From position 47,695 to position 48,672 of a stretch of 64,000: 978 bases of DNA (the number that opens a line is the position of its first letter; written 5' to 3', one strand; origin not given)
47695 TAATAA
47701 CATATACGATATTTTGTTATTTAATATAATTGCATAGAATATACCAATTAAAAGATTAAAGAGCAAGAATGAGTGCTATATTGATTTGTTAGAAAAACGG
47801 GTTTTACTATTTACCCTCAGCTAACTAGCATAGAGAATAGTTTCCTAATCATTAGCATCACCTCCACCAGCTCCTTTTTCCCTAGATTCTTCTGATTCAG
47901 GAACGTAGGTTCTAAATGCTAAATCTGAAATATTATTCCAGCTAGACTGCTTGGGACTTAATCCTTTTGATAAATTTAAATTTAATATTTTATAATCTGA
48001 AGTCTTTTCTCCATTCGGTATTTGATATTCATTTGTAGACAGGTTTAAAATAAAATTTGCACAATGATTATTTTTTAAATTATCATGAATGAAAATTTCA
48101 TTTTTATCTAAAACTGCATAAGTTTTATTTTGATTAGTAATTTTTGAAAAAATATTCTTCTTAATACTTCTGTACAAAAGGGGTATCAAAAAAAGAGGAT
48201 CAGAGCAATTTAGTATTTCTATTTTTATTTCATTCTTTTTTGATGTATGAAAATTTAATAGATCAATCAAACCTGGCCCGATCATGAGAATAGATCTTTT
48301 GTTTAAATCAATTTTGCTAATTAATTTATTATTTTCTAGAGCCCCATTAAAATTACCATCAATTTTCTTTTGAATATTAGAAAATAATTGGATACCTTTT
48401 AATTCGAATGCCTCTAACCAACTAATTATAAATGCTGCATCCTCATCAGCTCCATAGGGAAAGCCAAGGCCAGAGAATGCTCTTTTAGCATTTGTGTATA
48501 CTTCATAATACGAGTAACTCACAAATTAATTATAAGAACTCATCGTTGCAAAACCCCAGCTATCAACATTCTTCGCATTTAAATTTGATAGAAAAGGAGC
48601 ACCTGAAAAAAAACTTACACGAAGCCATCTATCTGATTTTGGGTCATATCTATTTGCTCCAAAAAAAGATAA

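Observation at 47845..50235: Two adjacent large ORFs (569 aa and 225 aa) with no recognisable family: the best candidate for an undescribed function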

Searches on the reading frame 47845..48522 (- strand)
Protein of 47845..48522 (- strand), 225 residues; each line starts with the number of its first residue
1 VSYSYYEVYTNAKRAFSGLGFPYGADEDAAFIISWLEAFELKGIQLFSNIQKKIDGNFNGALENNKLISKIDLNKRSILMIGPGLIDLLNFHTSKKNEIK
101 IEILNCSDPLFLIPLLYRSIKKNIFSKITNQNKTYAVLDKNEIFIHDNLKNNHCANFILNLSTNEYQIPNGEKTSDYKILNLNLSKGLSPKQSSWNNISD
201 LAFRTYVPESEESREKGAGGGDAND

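Call 3: search_protein_families(library=pfam, proteins=[window:47845-48522:-], max_evalue=1)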
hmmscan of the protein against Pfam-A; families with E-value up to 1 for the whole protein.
window:47845-48522:- (225 aa): 1 family
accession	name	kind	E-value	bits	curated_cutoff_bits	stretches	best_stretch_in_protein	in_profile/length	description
PF12525.13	DUF3726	-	2.5e-10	40.5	22.1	1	4-56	2-54/73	Protein of unknown function (DUF3726)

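Call 4: search_protein_families(library=ncbifam, proteins=[window:47845-48522:-], max_evalue=1)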
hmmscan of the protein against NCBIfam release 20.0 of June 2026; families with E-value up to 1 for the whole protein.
window:47845-48522:- (225 aa): 0 families

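Call 7: search_solved_structures(query=window:47845-48522:-, max_evalue=10)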
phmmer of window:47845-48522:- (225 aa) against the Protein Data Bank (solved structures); distinct sequences matched with E-value up to 10: 1.
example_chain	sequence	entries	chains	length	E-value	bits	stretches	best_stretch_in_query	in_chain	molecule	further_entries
4qdh_A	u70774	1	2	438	0.81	12.4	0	34-86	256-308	Variable lymphocyte receptor B, Toll-like receptor 9 chimera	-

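Call 9: find_homologous_proteins(query=window:47845-48522:-)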
Query window:47845-48522:- (225 aa): 919 proteins with E <= 0.001 among 1893 candidates; the best 120 are listed.
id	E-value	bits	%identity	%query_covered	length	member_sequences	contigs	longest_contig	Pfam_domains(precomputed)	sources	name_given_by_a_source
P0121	4.5e-141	486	98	100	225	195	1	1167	PF12525.14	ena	-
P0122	2.2e-123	428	86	100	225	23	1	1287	PF12525.14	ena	-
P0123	4.4e-120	417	84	100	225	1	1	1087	PF12525.14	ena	-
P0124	2.4e-118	411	83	100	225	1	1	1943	PF12525.14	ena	-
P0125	3.4e-118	411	83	100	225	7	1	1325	PF12525.14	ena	-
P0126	1.7e-117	409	83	100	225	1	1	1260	PF12525.14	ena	-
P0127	4.0e-117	407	82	100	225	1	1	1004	PF12525.14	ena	-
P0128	1.5e-116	406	82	100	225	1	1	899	PF12525.14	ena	-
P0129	2.7e-116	405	82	100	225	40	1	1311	PF12525.14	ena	-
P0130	4.0e-116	404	82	100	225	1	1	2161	PF12525.14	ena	-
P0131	4.4e-116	404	83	100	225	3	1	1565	PF12525.14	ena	-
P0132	5.5e-116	404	82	100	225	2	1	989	PF12525.14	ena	-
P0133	9.5e-116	403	82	100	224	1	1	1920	PF12525.14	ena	-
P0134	1.6e-115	402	80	100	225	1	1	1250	PF12525.14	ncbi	-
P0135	1.6e-115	402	81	100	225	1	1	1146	PF12525.14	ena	-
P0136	1.7e-115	402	82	100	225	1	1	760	PF12525.14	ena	-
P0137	2.4e-115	402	81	100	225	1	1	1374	PF12525.14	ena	-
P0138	2.6e-115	401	80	100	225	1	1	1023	PF12525.14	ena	-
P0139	3.7e-115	401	80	100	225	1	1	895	PF12525.14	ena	-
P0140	3.8e-115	401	80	100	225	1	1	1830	PF12525.14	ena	-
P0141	3.8e-115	401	80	100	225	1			PF12525.14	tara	tara:strand:+ start:184 stop:861 length:678 start_codon:yes stop_codon:yes gene_type:complete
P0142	5.1e-115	400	81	100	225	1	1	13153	PF12525.14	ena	-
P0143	6.0e-115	400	80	100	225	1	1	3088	PF12525.14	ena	-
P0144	6.0e-115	400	80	100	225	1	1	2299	PF12525.14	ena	-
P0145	8.6e-115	400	80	100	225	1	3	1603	PF12525.14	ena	-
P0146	1.1e-114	399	80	100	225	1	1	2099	PF12525.14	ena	-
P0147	1.1e-114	399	80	100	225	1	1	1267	PF12525.14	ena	-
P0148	1.3e-114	399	80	100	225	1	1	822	PF12525.14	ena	-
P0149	1.4e-114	399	80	100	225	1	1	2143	PF12525.14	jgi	-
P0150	1.4e-114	399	80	100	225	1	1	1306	PF12525.14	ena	-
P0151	1.7e-114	399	80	100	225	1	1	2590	PF12525.14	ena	-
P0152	2.6e-114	398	80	100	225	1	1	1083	PF12525.14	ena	-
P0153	3.0e-114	398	80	100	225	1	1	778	PF12525.14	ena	-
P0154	3.2e-114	398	80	100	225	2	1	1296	PF12525.14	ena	-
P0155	4.1e-114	398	80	100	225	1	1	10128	PF12525.14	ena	-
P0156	4.9e-114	397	81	100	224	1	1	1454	PF12525.14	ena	-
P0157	5.3e-114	397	80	100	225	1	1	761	PF12525.14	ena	-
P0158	6.2e-114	397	79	100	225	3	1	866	PF12525.14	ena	-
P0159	6.4e-114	397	80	100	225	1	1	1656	PF12525.14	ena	-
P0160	9.4e-114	396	80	100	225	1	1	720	PF12525.14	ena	-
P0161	1.2e-113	396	81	100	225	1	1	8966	PF12525.14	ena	-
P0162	1.5e-113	396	80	100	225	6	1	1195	PF12525.14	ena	-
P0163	2.2e-113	395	80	100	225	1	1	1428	PF12525.14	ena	-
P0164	2.6e-113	395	81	100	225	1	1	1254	PF12525.14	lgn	-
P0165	2.7e-113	395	80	100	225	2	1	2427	PF12525.14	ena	-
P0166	3.5e-113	395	80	100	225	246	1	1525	PF12525.14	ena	-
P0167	7.4e-113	393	80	100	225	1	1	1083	PF12525.14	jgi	jgi:hypothetical protein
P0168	7.6e-113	393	80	100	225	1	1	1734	PF12525.14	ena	-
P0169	7.7e-113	393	80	100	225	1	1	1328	PF12525.14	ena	-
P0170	1.0e-112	393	79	100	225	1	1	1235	PF12525.14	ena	-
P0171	1.1e-112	393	80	100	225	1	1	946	PF12525.14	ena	-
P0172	1.2e-112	393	80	100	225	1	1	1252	PF12525.14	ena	-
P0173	1.2e-112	393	80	100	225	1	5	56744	PF12525.14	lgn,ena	-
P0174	1.2e-112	393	80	100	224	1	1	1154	PF12525.14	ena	-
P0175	1.6e-112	392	80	100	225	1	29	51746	PF12525.14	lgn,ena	-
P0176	1.6e-112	392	79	100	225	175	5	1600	PF12525.14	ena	-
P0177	1.7e-112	392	80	100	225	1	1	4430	PF12525.14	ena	-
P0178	1.7e-112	392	80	100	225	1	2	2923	PF12525.14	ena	-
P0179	2.1e-112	392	80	100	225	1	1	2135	PF12525.14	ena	-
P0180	2.3e-112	392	80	100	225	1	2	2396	PF12525.14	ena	-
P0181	2.3e-112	392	79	100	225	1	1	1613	PF12525.14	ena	-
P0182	2.7e-112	392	80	100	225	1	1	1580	PF12525.14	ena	-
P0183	2.8e-112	392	80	100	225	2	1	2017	PF12525.14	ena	-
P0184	3.0e-112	391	80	100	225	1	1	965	PF12525.14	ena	-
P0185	3.0e-112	391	80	100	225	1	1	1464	PF12525.14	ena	-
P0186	3.7e-112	391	79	100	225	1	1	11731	PF12525.14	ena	-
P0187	3.8e-112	391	80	100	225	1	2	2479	PF12525.14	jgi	jgi:hypothetical protein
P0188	3.9e-112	391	80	100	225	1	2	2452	PF12525.14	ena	-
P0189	4.0e-112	391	80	100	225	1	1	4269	PF12525.14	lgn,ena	-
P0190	4.1e-112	391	80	100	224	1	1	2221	PF12525.14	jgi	-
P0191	4.3e-112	391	80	100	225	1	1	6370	PF12525.14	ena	-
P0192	4.4e-112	391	79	100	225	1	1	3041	PF12525.14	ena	-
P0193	4.5e-112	391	79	100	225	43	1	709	PF12525.14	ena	-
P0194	4.6e-112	391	79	100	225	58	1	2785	PF12525.14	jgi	-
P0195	4.9e-112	391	80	100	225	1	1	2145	PF12525.14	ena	-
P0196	5.2e-112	391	79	100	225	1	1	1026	PF12525.14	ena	-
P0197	6.1e-112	390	78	100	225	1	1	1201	PF12525.14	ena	-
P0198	6.6e-112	390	80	100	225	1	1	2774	PF12525.14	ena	-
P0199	6.8e-112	390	80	100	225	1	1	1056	PF12525.14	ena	-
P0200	7.0e-112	390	78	100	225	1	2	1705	PF12525.14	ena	-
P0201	7.1e-112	390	79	100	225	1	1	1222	PF12525.14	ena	-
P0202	7.4e-112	390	79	100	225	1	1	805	PF12525.14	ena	-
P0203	8.4e-112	390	79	100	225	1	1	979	PF12525.14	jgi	-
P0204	9.4e-112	390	80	100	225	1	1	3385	PF12525.14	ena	-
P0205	9.8e-112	390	79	100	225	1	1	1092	PF12525.14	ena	-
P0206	1.0e-111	390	79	100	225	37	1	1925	PF12525.14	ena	-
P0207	1.3e-111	389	80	100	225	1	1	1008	PF12525.14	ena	-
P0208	1.3e-111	389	79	100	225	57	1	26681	PF12525.14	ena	-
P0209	1.4e-111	389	78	100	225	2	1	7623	PF12525.14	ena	-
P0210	1.4e-111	389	80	100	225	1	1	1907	PF12525.14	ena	-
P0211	1.5e-111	389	78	100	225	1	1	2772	PF12525.14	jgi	-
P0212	1.5e-111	389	78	100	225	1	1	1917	PF12525.14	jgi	jgi:hypothetical protein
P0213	1.7e-111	389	80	100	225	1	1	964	PF12525.14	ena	-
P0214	1.7e-111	389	79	100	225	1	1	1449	PF12525.14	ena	-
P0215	2.0e-111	389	78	100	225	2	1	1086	PF12525.14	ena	-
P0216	2.0e-111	389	80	100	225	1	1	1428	PF12525.14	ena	-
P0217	3.6e-111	388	79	100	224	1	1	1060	PF12525.14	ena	-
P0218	4.1e-111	388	79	100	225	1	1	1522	PF12525.14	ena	-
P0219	6.0e-111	387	80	100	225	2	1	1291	PF12525.14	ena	-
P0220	6.2e-111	387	78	100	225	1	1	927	PF12525.14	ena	-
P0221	9.5e-111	387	77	100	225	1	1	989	PF12525.14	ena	-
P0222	1.2e-110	386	79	100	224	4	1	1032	PF12525.14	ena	-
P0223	1.5e-110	386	78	100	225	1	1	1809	PF12525.14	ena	-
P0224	2.2e-110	385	79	100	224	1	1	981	PF12525.14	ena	-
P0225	2.3e-110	385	80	100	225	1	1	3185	PF12525.14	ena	-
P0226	2.8e-110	385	78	100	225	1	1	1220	PF12525.14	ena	-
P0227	3.0e-110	385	78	100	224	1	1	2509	PF12525.14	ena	-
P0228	3.1e-110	385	78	100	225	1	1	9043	PF12525.14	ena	-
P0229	4.8e-110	384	78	100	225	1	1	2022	PF12525.14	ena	-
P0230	5.2e-110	384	79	100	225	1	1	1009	PF12525.14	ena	-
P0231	6.1e-110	384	77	100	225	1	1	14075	PF12525.14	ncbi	-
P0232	7.0e-110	384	78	100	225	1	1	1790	PF12525.14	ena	-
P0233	7.7e-110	384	79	100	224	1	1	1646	PF12525.14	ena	-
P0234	1.1e-109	383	78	100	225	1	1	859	PF12525.14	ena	-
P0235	1.1e-109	383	79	100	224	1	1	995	PF12525.14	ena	-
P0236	1.3e-109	383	79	100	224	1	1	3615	PF12525.14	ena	-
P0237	2.0e-109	382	78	100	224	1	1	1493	PF12525.14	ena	-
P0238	2.1e-109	382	78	100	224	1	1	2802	PF12525.14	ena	-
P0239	2.4e-109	382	79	100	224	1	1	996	PF12525.14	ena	-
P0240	3.8e-109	381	78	100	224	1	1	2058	PF12525.14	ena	-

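Call 46: list_cluster_members(proteins=[L083:9938-11674:+, L083:11671-12399:+, L083:12413-13384:+, L081:8947-10650:+, L081:10647-11297:+, window:48526-50199:-, window:47845-48522:-])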
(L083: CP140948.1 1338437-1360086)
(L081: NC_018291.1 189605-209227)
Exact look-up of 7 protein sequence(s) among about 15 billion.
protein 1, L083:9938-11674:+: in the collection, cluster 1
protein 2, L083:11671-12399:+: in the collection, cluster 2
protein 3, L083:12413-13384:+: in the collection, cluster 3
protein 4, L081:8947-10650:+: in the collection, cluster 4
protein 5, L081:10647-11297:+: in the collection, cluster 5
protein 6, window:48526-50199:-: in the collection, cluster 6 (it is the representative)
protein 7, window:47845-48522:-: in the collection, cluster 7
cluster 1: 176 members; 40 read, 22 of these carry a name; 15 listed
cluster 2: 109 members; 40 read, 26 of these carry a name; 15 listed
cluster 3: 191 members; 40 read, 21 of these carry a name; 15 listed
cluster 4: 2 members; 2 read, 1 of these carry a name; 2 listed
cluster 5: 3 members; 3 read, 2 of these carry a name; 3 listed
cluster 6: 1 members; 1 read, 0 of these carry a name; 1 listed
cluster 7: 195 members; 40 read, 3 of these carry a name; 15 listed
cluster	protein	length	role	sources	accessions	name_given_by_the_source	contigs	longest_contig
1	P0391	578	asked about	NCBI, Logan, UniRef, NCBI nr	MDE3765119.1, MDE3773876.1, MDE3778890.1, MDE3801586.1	hypothetical protein RWA02_23655 (plasmid) [Sinorhizobium meliloti] | hypothetical protein n=1 Tax=Rhizobium meliloti TaxID=382 RepID=UPI000FD7B144 | hypothetical protein [Sinorhizobium meliloti]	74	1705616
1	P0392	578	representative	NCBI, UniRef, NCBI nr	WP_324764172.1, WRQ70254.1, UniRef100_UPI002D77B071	hypothetical protein SO078_17440 (plasmid) [Sinorhizobium meliloti] | hypothetical protein n=1 Tax=Rhizobium meliloti TaxID=382 RepID=UPI002D77B071 | hypothetical protein [Sinorhizobium meliloti]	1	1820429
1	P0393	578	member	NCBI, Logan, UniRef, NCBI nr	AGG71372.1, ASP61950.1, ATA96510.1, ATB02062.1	hypothetical protein NKZ03_07855 [Sinorhizobium meliloti] | Uncharacterized protein n=1 Tax=Rhizobium meliloti (strain 1021) TaxID=266834 ... | hypothetical protein [Sinorhizobium meliloti]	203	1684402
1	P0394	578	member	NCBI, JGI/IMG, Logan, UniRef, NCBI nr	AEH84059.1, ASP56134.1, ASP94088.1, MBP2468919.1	hypothetical protein [Sinorhizobium meliloti] | Uncharacterized protein n=1 Tax=Sinorhizobium meliloti (strain SM11) TaxID=707241 ...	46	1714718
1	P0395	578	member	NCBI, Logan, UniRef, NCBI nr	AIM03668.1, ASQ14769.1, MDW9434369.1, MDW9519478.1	hypothetical protein CN128_15595 [Sinorhizobium meliloti] | hypothetical protein n=1 Tax=Rhizobium meliloti TaxID=382 RepID=UPI0003FBDFA6 | hypothetical protein [Sinorhizobium meliloti]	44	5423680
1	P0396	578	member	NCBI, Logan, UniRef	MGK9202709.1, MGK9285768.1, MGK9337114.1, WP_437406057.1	hypothetical protein [Sinorhizobium meliloti] | hypothetical protein n=1 Tax=Rhizobium meliloti TaxID=382 RepID=UPI003F1909B3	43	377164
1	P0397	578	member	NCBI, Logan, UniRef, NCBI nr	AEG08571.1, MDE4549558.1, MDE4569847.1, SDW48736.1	hypothetical protein [Sinorhizobium meliloti] | hypothetical protein n=1 Tax=Rhizobium meliloti TaxID=382 RepID=UPI0001E4D242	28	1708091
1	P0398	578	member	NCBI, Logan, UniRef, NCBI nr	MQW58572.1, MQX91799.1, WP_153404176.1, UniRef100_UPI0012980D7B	hypothetical protein [Sinorhizobium meliloti] | hypothetical protein n=1 Tax=Rhizobium meliloti TaxID=382 RepID=UPI0012980D7B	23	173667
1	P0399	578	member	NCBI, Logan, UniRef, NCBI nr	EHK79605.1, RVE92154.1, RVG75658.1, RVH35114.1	hypothetical protein SM0020_02680 [Sinorhizobium meliloti CCNWSX0020] | Uncharacterized protein n=2 Tax=Sinorhizobium TaxID=28105 RepID=H0FTR7_RHIML | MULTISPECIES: hypothetical protein [Sinorhizobium]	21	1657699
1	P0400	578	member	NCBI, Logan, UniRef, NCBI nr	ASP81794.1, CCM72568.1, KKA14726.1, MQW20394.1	hypothetical protein [Sinorhizobium meliloti] | hypothetical protein n=1 Tax=Rhizobium meliloti TaxID=382 RepID=UPI000286180C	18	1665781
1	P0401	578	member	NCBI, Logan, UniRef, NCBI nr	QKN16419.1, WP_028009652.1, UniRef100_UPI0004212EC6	hypothetical protein HR059_18130 (plasmid) [Sinorhizobium meliloti WSM1022] | hypothetical protein n=1 Tax=Rhizobium meliloti TaxID=382 RepID=UPI0004212EC6 | hypothetical protein [Sinorhizobium meliloti]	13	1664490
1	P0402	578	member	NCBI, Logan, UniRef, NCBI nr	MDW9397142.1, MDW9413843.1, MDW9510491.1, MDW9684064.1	hypothetical protein GHK65_11085 [Sinorhizobium meliloti] | hypothetical protein n=1 Tax=Rhizobium meliloti TaxID=382 RepID=UPI000FD8F2BE | hypothetical protein [Sinorhizobium meliloti]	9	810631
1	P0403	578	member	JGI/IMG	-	hypothetical protein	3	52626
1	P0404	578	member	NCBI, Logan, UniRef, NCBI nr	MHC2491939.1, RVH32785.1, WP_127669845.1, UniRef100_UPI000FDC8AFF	hypothetical protein ACVII0_005793 [Sinorhizobium meliloti] | hypothetical protein n=1 Tax=Rhizobium meliloti TaxID=382 RepID=UPI000FDC8AFF | hypothetical protein [Sinorhizobium meliloti]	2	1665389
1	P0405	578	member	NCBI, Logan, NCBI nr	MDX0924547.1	hypothetical protein GOE01_24450 [Sinorhizobium medicae] | hypothetical protein [Sinorhizobium medicae]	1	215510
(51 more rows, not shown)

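Call 89: search_protein_families(library=padloc, proteins=[window:47845-48522:-], max_evalue=0.01)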
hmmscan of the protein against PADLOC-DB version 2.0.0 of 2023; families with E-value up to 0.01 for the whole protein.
window:47845-48522:- (225 aa): 0 families
